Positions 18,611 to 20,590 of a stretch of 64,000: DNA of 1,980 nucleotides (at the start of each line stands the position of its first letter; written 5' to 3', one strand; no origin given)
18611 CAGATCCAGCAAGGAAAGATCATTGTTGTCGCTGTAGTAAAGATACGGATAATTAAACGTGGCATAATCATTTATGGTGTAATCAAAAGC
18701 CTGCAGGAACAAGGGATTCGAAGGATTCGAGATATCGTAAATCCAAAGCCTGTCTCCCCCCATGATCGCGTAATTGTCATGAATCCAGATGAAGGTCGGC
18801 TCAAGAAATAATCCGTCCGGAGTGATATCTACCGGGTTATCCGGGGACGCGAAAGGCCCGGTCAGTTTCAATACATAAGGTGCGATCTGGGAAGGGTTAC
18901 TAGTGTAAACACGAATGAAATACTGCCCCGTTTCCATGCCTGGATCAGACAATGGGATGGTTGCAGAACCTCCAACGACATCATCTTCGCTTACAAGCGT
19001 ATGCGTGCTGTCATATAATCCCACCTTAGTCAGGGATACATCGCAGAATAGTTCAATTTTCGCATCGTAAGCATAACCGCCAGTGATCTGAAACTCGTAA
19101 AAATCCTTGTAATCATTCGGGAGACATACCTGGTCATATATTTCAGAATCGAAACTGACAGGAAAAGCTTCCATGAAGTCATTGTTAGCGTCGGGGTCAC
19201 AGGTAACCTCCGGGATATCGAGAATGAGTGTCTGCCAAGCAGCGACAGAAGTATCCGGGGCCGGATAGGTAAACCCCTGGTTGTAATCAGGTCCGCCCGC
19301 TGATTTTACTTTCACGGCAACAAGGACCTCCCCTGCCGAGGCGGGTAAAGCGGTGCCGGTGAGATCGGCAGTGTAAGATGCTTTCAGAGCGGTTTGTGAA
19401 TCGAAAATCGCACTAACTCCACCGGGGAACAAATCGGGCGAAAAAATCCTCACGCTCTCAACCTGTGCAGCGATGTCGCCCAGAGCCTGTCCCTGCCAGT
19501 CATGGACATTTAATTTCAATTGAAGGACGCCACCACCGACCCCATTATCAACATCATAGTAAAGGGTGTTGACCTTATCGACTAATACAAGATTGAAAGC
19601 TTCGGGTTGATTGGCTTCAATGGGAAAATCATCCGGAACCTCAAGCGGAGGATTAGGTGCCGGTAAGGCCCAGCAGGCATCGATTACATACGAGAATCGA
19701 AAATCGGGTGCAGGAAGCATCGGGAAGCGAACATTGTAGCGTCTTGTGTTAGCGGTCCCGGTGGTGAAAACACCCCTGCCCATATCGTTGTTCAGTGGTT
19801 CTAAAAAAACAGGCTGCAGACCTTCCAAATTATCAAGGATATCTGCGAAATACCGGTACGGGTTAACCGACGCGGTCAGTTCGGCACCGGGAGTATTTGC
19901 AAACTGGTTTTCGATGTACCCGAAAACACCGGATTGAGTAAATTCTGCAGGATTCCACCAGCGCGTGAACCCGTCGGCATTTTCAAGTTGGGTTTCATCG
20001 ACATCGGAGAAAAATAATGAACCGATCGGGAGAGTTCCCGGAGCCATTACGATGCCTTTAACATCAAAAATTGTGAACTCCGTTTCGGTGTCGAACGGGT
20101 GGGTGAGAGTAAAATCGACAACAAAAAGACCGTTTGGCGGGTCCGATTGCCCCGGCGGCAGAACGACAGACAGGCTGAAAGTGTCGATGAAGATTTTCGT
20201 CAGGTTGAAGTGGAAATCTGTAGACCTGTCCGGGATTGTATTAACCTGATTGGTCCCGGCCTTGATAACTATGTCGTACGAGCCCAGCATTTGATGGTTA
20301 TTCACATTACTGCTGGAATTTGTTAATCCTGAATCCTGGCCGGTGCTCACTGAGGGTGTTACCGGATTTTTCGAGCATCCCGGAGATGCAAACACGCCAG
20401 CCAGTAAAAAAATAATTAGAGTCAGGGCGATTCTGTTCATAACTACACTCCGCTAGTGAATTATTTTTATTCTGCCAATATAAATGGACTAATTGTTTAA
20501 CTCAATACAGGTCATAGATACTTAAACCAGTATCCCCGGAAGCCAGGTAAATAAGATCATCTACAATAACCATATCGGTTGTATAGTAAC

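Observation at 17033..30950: Tandem array of four giant paralogous surface lipoproteins with signs of gene conversion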

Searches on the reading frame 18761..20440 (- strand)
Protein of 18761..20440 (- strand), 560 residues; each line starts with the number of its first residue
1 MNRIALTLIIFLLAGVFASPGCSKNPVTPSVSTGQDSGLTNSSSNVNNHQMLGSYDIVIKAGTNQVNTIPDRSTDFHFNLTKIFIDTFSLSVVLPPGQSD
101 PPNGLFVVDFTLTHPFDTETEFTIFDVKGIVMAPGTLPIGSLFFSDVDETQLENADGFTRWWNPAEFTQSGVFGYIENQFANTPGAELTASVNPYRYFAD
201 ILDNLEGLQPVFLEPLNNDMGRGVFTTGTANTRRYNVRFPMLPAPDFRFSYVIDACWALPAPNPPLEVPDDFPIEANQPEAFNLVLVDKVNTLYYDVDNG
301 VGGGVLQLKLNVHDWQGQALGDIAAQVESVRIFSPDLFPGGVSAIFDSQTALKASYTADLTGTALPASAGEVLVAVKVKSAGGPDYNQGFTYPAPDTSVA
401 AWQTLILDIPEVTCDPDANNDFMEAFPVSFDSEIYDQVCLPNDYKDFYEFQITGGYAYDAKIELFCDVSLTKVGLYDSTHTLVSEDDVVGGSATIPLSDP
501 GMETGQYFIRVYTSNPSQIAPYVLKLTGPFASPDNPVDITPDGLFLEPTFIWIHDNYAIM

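Call 13: search_protein_families(library=pfam, proteins=[window:18761-20440:-], max_evalue=10)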
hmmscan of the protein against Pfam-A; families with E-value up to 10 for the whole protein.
window:18761-20440:- (560 aa): 0 families
